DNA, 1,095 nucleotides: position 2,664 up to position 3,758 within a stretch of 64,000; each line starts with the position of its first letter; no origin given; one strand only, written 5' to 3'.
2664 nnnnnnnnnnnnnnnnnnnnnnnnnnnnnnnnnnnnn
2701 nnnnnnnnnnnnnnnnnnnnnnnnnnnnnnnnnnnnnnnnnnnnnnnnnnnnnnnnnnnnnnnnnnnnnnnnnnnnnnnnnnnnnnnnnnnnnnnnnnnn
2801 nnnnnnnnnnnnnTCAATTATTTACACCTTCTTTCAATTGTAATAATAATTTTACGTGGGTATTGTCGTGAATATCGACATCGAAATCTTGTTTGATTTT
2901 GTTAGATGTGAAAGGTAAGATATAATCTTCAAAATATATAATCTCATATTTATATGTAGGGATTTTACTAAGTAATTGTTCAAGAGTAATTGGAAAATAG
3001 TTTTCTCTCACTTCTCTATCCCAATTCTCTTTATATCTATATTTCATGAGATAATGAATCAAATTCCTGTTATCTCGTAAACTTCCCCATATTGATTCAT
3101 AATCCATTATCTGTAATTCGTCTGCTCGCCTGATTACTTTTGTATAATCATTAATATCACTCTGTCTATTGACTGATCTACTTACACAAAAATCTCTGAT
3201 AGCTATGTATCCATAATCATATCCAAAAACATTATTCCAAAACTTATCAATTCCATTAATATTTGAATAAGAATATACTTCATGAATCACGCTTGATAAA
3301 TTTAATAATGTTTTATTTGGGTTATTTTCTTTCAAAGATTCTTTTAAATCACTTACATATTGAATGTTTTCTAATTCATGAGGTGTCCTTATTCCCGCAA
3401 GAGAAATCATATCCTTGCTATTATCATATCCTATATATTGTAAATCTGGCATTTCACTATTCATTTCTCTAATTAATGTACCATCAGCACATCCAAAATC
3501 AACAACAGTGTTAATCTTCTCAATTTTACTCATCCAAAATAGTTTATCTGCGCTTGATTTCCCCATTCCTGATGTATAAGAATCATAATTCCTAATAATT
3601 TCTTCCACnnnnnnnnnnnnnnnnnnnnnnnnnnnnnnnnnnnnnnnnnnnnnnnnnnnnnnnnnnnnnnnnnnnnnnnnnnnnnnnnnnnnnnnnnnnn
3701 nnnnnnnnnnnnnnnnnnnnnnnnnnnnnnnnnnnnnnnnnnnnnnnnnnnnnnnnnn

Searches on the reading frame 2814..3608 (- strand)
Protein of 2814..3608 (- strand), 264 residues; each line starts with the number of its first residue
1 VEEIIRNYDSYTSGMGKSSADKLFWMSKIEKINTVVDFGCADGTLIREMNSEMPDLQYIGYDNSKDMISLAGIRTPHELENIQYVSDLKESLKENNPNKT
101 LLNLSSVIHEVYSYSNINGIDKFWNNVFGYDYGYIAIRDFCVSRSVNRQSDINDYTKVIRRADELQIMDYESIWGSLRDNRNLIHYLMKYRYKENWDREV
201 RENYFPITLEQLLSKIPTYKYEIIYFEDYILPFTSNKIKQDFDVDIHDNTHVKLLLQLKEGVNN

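Call 57: search_protein_families(library=ncbifam, proteins=[window:2814-3608:-], max_evalue=0.01)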
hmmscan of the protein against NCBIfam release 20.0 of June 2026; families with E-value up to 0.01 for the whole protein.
window:2814-3608:- (264 aa): 8 families
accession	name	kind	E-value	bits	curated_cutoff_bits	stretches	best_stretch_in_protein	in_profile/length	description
NF005379.0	PRK06922.1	equivalog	1.7e-05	23.5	602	1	5-125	393-513/677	class I SAM-dependent methyltransferase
NF010703.0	PRK14103.1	equivalog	0.00011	21.8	320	1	30-74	28-72/256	trans-aconitate 2-methyltransferase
NF050150.1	RiPP_MTase_ApyS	equivalog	0.00016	21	400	1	31-74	141-184/323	RiPP biosynthesis methyltransferase ApyS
NF002463.0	PRK01683.1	equivalog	0.00018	21.2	297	1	23-77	23-77/258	trans-aconitate 2-methyltransferase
TIGR00091.1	TIGR00091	equivalog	0.00099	18.5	112.65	1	31-98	16-85/194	tRNA (guanosine(46)-N7)-methyltransferase TrmB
TIGR02072.1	BioC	equivalog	0.0018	18.1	184.95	1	19-85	19-84/244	malonyl-ACP O-methyltransferase BioC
NF001080.0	PRK00121.2-2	equivalog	0.0018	17.5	132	0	25-86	38-102/224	tRNA (guanosine(46)-N7)-methyltransferase TrmB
TIGR04543.1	ketoArg_3Met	equivalog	0.0021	17.2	425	1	30-71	148-189/336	2-ketoarginine methyltransferase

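Call 64: search_protein_families(library=pfam, proteins=[window:2814-3608:-], max_evalue=0.001)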
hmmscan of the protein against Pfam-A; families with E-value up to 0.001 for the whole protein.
window:2814-3608:- (264 aa): 4 families
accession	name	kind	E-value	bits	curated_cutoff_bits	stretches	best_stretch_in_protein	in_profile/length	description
PF13847.12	Methyltransf_31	-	2.3e-06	27.8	27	1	31-83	3-57/145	Methyltransferase domain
PF13649.12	Methyltransf_25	-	5.4e-05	24.2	27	1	35-92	1-58/97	Methyltransferase domain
PF13489.12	Methyltransf_23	-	8.4e-05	22.8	27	1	29-85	20-68/164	Methyltransferase domain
PF08242.18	Methyltransf_12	-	9.7e-05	23.5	30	1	36-96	1-62/98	Methyltransferase domain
